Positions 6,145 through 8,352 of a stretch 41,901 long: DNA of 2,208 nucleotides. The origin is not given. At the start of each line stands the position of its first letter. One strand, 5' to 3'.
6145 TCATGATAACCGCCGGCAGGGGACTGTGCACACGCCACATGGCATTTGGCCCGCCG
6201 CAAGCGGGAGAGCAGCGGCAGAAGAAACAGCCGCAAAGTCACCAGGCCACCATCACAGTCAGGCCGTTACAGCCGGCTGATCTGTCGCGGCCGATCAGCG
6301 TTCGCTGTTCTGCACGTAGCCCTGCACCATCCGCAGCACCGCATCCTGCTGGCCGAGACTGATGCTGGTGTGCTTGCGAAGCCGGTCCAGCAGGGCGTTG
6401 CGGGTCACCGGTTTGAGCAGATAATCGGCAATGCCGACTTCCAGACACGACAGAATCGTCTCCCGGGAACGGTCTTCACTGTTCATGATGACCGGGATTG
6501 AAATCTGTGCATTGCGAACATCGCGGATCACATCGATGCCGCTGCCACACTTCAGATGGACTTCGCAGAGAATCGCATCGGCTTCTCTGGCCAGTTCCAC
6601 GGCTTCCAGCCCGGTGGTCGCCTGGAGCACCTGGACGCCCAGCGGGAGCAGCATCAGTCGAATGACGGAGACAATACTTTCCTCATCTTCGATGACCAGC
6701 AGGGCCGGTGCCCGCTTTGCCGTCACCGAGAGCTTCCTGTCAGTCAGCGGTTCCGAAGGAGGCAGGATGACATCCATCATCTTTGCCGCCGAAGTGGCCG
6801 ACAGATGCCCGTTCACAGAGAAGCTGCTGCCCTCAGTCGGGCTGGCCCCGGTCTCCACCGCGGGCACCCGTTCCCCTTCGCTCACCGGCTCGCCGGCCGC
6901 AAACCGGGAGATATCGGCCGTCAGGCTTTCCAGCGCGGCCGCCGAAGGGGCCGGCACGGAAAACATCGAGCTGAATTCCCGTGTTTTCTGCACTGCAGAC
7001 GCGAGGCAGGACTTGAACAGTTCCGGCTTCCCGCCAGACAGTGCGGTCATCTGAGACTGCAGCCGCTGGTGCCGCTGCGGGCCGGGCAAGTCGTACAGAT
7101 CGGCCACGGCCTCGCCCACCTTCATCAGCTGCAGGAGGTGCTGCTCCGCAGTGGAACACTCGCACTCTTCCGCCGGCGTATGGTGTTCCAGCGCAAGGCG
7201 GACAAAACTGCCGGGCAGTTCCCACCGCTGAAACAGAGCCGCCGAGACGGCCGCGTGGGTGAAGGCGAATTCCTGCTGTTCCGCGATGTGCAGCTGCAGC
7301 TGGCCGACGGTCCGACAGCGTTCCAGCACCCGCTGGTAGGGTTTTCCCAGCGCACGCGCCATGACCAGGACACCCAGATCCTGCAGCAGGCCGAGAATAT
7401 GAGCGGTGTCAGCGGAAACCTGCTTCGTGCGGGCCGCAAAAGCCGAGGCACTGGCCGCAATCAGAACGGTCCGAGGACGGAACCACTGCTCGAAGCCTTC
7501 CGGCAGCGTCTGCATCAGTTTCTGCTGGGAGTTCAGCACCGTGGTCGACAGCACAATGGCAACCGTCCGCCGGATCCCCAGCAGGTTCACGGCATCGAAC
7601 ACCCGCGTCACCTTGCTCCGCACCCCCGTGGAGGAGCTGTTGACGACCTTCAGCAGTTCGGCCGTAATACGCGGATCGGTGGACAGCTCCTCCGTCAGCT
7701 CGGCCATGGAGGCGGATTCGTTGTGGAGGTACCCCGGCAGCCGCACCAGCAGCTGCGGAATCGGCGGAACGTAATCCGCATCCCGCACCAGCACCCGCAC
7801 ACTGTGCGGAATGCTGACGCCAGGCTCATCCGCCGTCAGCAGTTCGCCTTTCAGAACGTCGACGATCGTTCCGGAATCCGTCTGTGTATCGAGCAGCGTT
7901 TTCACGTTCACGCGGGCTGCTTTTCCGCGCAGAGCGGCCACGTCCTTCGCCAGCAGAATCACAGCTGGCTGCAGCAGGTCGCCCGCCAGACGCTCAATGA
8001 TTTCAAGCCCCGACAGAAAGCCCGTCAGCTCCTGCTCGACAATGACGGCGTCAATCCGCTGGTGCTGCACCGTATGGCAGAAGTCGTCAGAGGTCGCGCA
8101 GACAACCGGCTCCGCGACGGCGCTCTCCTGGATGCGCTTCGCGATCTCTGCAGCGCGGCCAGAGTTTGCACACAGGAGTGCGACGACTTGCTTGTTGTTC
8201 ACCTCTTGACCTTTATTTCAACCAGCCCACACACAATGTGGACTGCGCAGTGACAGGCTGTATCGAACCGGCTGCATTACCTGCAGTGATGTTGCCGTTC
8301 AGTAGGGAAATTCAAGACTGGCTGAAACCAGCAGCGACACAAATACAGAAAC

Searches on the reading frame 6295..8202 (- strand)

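Call 58: search_protein_families(library=pfam, proteins=[window:6295-8202:-], max_evalue=0.00001)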
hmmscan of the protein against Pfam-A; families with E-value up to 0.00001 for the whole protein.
window:6295-8202:- (635 aa): 2 families
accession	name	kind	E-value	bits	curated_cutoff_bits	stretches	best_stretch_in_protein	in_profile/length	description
PF08668.18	HDOD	-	8.8e-40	136.7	22.9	1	146-343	2-196/196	HDOD domain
PF00072.30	Response_reg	-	8e-22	78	30.2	1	502-608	2-110/111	Response regulator receiver domain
